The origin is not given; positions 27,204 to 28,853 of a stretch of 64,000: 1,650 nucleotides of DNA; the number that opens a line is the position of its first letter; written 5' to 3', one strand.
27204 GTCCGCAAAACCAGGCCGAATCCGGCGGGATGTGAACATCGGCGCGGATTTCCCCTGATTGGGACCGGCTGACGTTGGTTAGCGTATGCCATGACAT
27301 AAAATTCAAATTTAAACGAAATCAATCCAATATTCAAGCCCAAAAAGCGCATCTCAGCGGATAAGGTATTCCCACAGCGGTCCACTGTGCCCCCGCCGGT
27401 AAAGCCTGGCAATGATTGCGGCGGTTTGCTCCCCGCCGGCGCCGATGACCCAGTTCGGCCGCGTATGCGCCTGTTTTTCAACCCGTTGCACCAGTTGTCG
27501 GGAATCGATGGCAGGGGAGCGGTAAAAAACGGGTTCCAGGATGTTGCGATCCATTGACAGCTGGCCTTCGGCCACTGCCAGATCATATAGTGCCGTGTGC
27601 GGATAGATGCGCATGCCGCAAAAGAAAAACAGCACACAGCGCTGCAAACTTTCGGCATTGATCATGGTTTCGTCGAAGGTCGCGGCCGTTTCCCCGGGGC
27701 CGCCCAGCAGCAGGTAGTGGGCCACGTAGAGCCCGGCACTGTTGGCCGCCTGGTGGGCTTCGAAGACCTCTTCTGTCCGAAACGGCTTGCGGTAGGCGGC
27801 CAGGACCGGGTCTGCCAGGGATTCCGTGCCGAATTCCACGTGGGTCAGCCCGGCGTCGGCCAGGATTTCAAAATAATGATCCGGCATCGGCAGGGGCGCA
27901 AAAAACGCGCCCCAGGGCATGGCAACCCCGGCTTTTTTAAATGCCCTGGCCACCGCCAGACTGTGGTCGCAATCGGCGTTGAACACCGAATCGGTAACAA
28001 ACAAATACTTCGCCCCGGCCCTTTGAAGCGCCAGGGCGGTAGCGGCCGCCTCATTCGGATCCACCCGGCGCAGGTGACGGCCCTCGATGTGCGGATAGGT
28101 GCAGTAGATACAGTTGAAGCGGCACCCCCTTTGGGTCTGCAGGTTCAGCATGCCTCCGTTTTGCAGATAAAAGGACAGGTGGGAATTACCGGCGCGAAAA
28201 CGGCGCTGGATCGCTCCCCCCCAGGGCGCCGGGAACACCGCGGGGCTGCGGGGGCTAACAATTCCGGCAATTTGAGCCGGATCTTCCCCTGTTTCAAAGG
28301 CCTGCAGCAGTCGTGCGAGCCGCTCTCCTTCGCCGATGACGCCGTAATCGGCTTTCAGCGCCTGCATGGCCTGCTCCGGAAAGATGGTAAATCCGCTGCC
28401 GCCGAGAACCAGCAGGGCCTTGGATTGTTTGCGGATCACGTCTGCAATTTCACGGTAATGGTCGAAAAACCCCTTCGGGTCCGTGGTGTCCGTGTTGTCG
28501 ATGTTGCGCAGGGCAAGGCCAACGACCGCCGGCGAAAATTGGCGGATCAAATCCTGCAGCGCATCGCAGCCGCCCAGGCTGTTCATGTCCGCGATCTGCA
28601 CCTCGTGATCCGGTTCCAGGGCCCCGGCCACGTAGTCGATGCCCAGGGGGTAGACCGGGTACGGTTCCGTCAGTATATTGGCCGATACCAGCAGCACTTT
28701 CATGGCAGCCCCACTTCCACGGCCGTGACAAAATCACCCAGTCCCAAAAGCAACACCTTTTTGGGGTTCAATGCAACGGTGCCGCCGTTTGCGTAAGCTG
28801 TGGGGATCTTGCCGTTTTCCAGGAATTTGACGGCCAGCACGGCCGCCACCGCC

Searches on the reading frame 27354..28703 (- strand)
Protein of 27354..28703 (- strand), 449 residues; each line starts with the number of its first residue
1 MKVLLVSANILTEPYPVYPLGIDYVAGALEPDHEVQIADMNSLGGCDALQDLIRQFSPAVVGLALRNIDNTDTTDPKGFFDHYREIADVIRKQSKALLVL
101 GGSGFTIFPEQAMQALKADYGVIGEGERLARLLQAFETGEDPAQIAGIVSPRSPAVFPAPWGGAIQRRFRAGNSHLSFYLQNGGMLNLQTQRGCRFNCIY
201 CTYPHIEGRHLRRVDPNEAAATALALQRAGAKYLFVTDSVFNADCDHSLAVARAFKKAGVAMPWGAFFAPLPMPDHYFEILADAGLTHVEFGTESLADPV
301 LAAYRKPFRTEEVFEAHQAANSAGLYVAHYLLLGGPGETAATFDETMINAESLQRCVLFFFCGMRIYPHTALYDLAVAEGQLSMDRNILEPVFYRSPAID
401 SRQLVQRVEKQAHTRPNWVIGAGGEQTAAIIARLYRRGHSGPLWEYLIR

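Call 6: search_protein_families(library=pfam, proteins=[window:27354-28703:-], max_evalue=0.01)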
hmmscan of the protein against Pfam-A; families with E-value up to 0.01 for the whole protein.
window:27354-28703:- (449 aa): 3 families
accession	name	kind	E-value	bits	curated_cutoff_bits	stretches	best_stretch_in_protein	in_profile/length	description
PF04055.27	Radical_SAM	-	8.8e-19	68.7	29.5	1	190-347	3-163/166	Radical SAM superfamily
PF02310.24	B12-binding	-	1.4e-14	54.4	32.1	1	11-129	6-116/121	B12 binding domain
PF02544.21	Steroid_dh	-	0.0018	18.7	22.6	1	197-285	11-99/150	3-oxo-5-alpha-steroid 4-dehydrogenase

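Call 22: search_protein_families(library=ncbifam, proteins=[window:27354-28703:-], max_evalue=0.001)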
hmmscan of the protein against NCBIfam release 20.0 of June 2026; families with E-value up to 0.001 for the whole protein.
window:27354-28703:- (449 aa): 16 families
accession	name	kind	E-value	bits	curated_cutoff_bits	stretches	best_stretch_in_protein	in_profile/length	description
TIGR04072.2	rSAM_ladder_B12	equivalog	5.5e-119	397.7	360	1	2-449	1-443/443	lipid biosynthesis B12-binding/radical SAM protein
TIGR04385.1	B12_rSAM_cofa1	equivalog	2.6e-37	129.1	450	1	16-398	17-416/438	B12 lower ligand biosynthesis radical SAM protein BzaD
TIGR04428.1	B12_rSAM_trp_MT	equivalog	2.9e-35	121.7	500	2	179-373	210-418/558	tryptophan 2-C-methyltransferase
TIGR03471.1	HpnJ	equivalog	5.6e-20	71.7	577.6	1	179-387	192-398/472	hopanoid biosynthesis associated radical SAM protein HpnJ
NF045585.1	rSAM_slr0320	equivalog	1.2e-18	67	775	1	91-384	134-445/511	photosystem II high light acclimation radical SAM protein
TIGR04013.1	B12_SAM_MJ_1487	hypoth_equivalog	9e-17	61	251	1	87-228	63-194/382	TIGR04013 family B12-binding domain/radical SAM domain-containing protein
TIGR04479.1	bcpD_PhpK_rSAM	subfamily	1.9e-16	59.6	600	1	182-347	238-403/504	PhpK family radical SAM P-methyltransferase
NF033070.1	rSAM_AprD4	equivalog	6.2e-16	58.3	500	1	184-387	195-401/456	AprD4 family radical SAM diol-dehydratase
TIGR04367.1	HpnR_B12_rSAM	equivalog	1.9e-15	56.4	650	1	17-331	20-331/490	hopanoid C-3 methylase HpnR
TIGR04014.1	B12_SAM_MJ_0865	equivalog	3.2e-15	55.9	360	2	85-236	56-211/434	methyl-coenzyme M reductase glutamine C-methyltransferase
NF038361.1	rSAM_Sden_1168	equivalog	3.2e-06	26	575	1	157-384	255-481/560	Sden_1168 family B12-binding radical SAM P-methyltransferase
TIGR04295.1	B12_rSAM_oligo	hypoth_equivalog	5.9e-06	25.2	400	1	84-297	91-305/422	TIGR04295 family B12-binding domain-containing radical SAM protein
TIGR02026.1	BchE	equivalog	6e-06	25.4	481.35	1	19-349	22-361/497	magnesium-protoporphyrin IX monomethyl ester anaerobic oxidative cyclase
TIGR03975.1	rSAM_ocin_1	subfamily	7.5e-06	24.7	281.85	1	186-347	262-424/606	RiPP maturation radical SAM C-methyltransferase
NF040546.1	rSAM_CUAEP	equivalog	2.9e-05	22.9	500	1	188-345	174-333/468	CUAEP/CCAEP-tail radical SAM (seleno)protein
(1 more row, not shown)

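Call 26: search_solved_structures(query=window:27354-28703:-, max_evalue=0.01)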
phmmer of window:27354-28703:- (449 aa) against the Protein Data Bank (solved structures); distinct sequences matched with E-value up to 0.01: 7.
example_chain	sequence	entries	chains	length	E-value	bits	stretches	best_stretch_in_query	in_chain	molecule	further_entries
6wte_A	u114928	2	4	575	5.4e-26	94.7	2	3-151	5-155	B12-binding domain-containing protein | Tryptophan-C2-methyltransferase containing B12-binding domain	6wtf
6fd2_B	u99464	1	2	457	1.5e-15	60.2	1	183-387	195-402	Putative apramycin biosynthetic oxidoreductase 4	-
9ccb_A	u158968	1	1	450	1.4e-10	43.9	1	88-359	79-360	Radical SAM core domain-containing protein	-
9n1b_A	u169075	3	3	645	0.0017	20.5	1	186-278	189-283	Radical SAM protein | Radical SAM enzyme CysS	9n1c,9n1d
6iad_A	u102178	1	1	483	0.0045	19.1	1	282-374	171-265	Histone acetyltransferase, ELP3 family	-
6iaz_A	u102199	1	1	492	0.0047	19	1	282-374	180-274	Histone acetyltransferase, ELP3 family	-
6ia8_A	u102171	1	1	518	0.0051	18.9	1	282-374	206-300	Histone acetyltransferase, ELP3 family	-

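Call 62: search_protein_representatives(protein=window:27354-28703:-)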
Query: 449 residues. Proteins with E-value up to 0.001 (for the whole library): 17605; up to 1e-10: 4262; up to 1e-30: 631. The best 150 are listed.
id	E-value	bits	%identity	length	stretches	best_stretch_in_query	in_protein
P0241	1.9e-142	491.7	48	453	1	1-449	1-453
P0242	1.7e-115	402.9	46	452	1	1-449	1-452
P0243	3.9e-107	375.3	54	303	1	1-302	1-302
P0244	4.6e-100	352.0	41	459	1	3-446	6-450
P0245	2.5e-99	349.5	42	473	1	2-447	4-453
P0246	6.6e-99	348.2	40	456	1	2-449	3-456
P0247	9.7e-98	344.3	43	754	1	2-448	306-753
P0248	1.2e-97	344.0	41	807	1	1-448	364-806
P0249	5.9e-94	331.8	55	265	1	185-449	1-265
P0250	1.3e-93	330.7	41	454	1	2-448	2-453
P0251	4.6e-93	328.9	40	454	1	2-447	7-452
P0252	2.7e-92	326.4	37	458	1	2-447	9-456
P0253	2.6e-91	323.1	40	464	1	2-447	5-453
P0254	6.1e-91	321.9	38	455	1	2-447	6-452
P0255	4.5e-89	315.8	39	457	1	2-449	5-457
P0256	1.5e-88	314.1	39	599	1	2-447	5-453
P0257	4.8e-88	312.4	39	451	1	2-449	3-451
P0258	1.5e-87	310.8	40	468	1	2-446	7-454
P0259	4.8e-87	309.1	37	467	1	2-447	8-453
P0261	3.1e-85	303.1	38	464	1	2-447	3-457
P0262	3.7e-84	299.6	40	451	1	1-448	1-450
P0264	2.3e-83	296.9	42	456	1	1-448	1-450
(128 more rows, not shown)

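Call 63: list_cluster_members(proteins=[P0241, P0242, P0244, P0245, P0246, P0247, P0248, P0250, P0252, P0256])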
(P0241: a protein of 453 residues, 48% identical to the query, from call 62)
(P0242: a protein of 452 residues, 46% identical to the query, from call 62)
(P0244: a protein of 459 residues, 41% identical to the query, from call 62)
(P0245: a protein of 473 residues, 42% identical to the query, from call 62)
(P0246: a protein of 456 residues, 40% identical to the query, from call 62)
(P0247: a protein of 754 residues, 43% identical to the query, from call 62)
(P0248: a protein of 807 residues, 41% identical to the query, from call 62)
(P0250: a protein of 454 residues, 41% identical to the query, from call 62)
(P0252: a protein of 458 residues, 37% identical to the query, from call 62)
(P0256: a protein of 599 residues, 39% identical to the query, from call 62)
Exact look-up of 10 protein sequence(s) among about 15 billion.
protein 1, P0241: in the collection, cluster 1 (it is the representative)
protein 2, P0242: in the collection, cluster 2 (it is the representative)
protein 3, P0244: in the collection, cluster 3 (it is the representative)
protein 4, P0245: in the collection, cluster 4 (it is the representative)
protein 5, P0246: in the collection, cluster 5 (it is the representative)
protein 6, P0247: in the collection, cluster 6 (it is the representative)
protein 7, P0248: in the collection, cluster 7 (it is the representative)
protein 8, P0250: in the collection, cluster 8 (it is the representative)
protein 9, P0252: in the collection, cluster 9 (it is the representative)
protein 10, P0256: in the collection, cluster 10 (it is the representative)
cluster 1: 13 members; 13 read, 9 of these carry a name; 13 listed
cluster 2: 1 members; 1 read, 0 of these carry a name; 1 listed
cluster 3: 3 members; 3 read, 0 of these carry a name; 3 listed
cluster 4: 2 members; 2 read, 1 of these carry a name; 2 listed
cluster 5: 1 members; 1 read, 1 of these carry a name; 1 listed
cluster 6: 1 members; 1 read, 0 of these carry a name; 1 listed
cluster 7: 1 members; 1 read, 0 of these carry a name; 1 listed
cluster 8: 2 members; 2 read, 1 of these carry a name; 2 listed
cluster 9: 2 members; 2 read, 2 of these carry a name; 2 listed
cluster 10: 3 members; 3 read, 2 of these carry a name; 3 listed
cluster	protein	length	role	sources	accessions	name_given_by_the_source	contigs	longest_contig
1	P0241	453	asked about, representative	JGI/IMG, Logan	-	radical SAM superfamily enzyme YgiQ (UPF0313 family)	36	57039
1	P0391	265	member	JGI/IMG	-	radical SAM superfamily enzyme YgiQ (UPF0313 family)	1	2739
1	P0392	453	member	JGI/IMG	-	radical SAM superfamily enzyme YgiQ (UPF0313 family)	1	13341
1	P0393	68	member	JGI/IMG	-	hypothetical protein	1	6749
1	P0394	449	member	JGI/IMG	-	radical SAM superfamily enzyme YgiQ (UPF0313 family)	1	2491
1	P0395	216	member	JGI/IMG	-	radical SAM superfamily enzyme YgiQ (UPF0313 family)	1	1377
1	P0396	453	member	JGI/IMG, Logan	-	radical SAM superfamily enzyme YgiQ (UPF0313 family)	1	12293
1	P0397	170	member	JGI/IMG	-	radical SAM superfamily enzyme YgiQ (UPF0313 family)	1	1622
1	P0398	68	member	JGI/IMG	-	hypothetical protein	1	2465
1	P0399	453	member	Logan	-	-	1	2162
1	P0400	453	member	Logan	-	-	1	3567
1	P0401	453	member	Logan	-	-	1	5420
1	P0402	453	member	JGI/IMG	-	-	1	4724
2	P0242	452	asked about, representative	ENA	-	-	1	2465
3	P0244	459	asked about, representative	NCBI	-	-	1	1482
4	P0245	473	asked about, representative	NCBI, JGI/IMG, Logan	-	radical SAM superfamily enzyme YgiQ (UPF0313 family)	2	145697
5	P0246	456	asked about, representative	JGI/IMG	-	radical SAM superfamily enzyme YgiQ (UPF0313 family)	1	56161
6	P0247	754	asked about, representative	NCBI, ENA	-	-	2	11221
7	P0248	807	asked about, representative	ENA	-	-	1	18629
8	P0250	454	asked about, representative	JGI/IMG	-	radical SAM superfamily enzyme YgiQ (UPF0313 family)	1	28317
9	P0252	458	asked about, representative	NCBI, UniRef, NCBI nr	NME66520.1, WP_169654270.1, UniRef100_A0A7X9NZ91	lipid biosynthesis B12-binding/radical SAM protein [Flammeovirga aprica] | Radical SAM protein n=1 Tax=Flammeovirga aprica JL-4 TaxID=694437 RepID=A0A7X9NZ91_9BACT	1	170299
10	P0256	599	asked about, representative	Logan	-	-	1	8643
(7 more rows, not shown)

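Call 80: list_cluster_members(proteins=[P0251, P0253, P0254, P0255, P0257, P0258, P0259, P0261, P0262, P0264])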
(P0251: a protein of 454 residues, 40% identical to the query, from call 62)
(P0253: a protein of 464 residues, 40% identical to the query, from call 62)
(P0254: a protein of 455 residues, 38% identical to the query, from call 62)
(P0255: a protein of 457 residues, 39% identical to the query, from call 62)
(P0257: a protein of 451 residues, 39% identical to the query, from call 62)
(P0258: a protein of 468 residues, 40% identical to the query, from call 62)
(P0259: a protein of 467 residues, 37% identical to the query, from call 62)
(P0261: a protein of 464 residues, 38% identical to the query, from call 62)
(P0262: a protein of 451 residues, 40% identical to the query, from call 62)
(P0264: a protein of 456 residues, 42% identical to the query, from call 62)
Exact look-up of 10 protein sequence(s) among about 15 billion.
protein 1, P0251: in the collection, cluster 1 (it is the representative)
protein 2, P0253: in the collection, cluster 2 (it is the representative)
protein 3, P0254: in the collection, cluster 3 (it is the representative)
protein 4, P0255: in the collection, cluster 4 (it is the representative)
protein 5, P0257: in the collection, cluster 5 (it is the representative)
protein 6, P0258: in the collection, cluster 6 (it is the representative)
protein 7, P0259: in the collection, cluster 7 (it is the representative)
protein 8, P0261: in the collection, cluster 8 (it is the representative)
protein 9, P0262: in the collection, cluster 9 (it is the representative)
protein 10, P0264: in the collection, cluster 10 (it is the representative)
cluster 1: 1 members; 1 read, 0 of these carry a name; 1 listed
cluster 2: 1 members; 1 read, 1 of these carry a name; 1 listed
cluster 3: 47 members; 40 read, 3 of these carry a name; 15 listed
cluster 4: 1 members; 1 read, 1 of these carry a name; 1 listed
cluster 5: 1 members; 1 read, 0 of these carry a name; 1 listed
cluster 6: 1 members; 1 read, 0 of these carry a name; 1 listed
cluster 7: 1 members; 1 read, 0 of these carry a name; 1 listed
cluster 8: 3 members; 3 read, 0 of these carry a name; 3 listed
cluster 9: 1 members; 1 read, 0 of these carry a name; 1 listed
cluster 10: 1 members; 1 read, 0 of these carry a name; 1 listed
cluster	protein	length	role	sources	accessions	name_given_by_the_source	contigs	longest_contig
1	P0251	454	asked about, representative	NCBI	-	-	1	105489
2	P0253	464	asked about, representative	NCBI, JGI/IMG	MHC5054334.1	MAG: lipid biosynthesis B12-binding/radical SAM protein [Planctomycetota bacterium] | radical SAM superfamily enzyme YgiQ (UPF0313 family)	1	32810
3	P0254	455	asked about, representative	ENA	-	-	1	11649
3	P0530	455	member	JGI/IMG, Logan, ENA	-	radical SAM superfamily enzyme YgiQ (UPF0313 family)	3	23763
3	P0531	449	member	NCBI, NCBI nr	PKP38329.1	MAG: B12-binding domain-containing radical SAM protein [Bacteroidetes bacterium ...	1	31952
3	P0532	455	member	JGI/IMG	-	radical SAM superfamily enzyme YgiQ (UPF0313 family)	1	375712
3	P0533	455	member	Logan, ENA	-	-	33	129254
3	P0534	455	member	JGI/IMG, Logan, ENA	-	-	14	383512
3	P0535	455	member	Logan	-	-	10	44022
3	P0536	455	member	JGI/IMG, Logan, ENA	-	-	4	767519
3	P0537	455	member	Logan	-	-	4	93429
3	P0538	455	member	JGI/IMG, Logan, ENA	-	-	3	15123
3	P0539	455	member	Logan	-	-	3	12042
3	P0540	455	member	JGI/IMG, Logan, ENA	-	-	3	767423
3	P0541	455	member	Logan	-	-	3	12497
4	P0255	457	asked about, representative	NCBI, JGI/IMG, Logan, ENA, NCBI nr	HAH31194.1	MAG TPA: hypothetical protein DCL44_02650 [Elusimicrobia bacterium] | hypothetical protein [Elusimicrobiota bacterium]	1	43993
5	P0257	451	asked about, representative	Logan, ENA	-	-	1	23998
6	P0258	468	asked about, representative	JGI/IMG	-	-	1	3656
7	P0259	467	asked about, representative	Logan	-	-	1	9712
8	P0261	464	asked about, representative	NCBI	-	-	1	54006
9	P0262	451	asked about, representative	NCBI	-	-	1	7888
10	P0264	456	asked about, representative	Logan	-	-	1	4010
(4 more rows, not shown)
